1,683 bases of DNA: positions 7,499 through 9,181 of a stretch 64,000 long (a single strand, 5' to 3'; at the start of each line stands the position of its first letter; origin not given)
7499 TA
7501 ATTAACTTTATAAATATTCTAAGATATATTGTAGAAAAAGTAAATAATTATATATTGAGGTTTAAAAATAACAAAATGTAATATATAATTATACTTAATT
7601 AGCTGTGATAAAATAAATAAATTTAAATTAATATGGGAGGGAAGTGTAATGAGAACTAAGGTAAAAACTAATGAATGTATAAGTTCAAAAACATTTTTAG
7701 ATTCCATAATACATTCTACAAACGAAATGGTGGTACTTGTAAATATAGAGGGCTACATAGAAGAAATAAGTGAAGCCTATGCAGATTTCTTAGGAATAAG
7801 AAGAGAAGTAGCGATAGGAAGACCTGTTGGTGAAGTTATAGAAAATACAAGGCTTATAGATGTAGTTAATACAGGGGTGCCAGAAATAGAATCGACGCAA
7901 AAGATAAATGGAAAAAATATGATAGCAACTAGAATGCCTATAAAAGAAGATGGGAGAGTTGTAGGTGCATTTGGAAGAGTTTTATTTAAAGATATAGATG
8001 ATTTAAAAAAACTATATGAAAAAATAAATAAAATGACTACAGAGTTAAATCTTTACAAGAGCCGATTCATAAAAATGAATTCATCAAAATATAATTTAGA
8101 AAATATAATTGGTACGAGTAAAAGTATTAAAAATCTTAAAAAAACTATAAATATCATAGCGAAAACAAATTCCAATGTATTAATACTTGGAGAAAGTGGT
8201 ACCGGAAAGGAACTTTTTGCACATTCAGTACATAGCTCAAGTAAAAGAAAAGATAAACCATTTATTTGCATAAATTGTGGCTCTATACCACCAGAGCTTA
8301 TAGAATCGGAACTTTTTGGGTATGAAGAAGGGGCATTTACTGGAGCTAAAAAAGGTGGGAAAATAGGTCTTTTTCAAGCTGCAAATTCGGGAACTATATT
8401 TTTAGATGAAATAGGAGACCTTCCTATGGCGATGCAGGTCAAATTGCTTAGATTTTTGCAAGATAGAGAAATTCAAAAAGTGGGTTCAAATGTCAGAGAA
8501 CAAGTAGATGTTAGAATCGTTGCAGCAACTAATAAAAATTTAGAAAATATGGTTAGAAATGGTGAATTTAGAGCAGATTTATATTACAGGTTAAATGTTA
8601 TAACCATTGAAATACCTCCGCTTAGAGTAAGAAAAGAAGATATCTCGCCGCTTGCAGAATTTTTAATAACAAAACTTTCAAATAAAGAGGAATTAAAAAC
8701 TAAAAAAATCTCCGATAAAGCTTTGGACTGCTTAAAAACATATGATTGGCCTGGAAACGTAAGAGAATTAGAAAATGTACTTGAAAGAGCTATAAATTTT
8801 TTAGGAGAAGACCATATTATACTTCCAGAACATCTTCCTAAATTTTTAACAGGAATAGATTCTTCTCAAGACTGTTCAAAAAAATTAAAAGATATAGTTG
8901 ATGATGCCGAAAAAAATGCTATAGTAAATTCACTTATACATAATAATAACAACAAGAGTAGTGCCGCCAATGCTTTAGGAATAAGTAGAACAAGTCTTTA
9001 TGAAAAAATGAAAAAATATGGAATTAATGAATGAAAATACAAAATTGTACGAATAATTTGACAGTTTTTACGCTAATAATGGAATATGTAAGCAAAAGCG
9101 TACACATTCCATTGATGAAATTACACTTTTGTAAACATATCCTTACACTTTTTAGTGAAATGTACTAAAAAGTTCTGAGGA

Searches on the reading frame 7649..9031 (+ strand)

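Call 5: search_protein_families(library=pfam, proteins=[window:7649-9031:+], max_evalue=1)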
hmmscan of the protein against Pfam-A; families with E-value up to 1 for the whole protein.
window:7649-9031:+ (461 aa): 20 families
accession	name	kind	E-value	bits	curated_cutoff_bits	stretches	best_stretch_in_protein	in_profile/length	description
PF00158.32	Sigma54_activat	-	1e-72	243.7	20.2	1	153-321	1-168/168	Sigma-54 interaction domain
PF14532.12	Sigma54_activ_2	-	1.8e-26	93.5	25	1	154-325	1-138/138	Sigma-54 interaction domain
PF25601.1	AAA_lid_14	-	2.5e-23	82.2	27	1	326-407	1-81/87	AAA+ ATPase lid domain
PF02954.25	HTH_8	-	2.3e-12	46.9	22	1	418-457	3-42/42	Bacterial regulatory protein, Fis family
PF18024.7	HTH_50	-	3.6e-07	30.2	27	1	411-460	2-50/50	Helix-turn-helix domain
PF07728.20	AAA_5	-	3.2e-06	27.6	22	1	176-297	1-124/139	AAA domain (dynein-related subfamily)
PF00989.32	PAS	-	4.2e-06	27.2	22.6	1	16-67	2-53/113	PAS fold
PF00004.35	AAA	-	3.6e-05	24.6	21.2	1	177-296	1-110/131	ATPase family associated with various cellular activities (AAA)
PF01078.27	Mg_chelatase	-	6.2e-05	22.9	20.3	2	161-195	9-43/207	Magnesium chelatase, subunit ChlI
PF13426.13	PAS_9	-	0.00067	20.3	27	1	26-116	2-101/103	PAS domain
PF06745.19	ATPase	-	0.0014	18.5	26.6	1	172-219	17-65/231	KaiC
PF07724.20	AAA_2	-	0.0035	17.8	27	1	174-279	3-108/166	AAA domain (Cdc48 subfamily)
PF12775.13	AAA_7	-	0.0072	16.3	25.8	1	159-210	18-69/181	P-loop containing dynein motor region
PF13188.13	PAS_8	-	0.0099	16.2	21.8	1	17-67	3-50/65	PAS domain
PF12161.14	HsdM_N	-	0.02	16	24.5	0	7-74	64-133/135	HsdM N-terminal domain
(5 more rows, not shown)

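Call 6: search_protein_families(library=ncbifam, proteins=[window:7649-9031:+], max_evalue=1)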
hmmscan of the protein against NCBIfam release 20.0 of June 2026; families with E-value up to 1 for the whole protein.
window:7649-9031:+ (461 aa): 42 families (the best 25 are shown)
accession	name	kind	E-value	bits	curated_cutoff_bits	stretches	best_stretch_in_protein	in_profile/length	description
NF041552.1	TF_PrdR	equivalog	2.4e-131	438.9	795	1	13-458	132-577/577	sigma-54 dependent transcriptional regulator PrdR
TIGR02915.1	PEP_resp_reg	equivalog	1.2e-103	347.3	502.6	1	138-459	126-444/445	PEP-CTERM-box response regulator transcription factor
NF008469.0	PRK11361.1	equivalog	2.8e-102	342.8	714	1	106-460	98-457/461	acetoacetate metabolism transcriptional regulator AtoC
NF003451.0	PRK05022.1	equivalog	2.1e-101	340.2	476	1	124-460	163-511/512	nitric oxide reductase transcriptional regulator NorR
TIGR01817.1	nifA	equivalog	7.5e-100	335.2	528.85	1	134-416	179-453/534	nif-specific transcriptional activator NifA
TIGR02329.1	propionate_PrpR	equivalog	1.3e-96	324.4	499.2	1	145-456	206-526/526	propionate catabolism operon regulatory protein PrpR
NF011953.0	PRK15424.1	equivalog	1.5e-93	314.3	703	1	129-456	195-533/538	propionate catabolism operon regulatory protein PrpR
TIGR01818.1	ntrC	equivalog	1.9e-93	313.8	558.6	2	143-400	126-381/463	nitrogen regulation protein NR(I)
NF038308.1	RNA_repair_RtcR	equivalog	2.7e-89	300.4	650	1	121-458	148-517/530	RNA repair transcriptional activator RtcR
NF007689.0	PRK10365.1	equivalog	1e-88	298.1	760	1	119-454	110-439/441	sigma-54-dependent response regulator transcription factor ZraR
NF049963.1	RespRegFlgRCampy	domain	1.9e-88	297.2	750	1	120-458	103-428/429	fla regulon two-component system response regulator FlgR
NF041906.1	V4R_TF_MobR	exception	3.3e-88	296.5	999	1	124-457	205-544/544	phenol degradation transcriptional regulator MobR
NF050807.1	TransRegFlbDCaul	equivalog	2e-87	293.9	750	1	152-457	119-438/454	sigma-54-dependent transcriptional regulator FlbD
NF011958.0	PRK15429.1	equivalog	6.4e-86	289.5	830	1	134-460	364-687/692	formate hydrogenlyase transcriptional activator FlhA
NF008085.0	PRK10820.1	equivalog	2.8e-84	283.6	576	1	17-460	82-513/520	transcriptional regulator TyrR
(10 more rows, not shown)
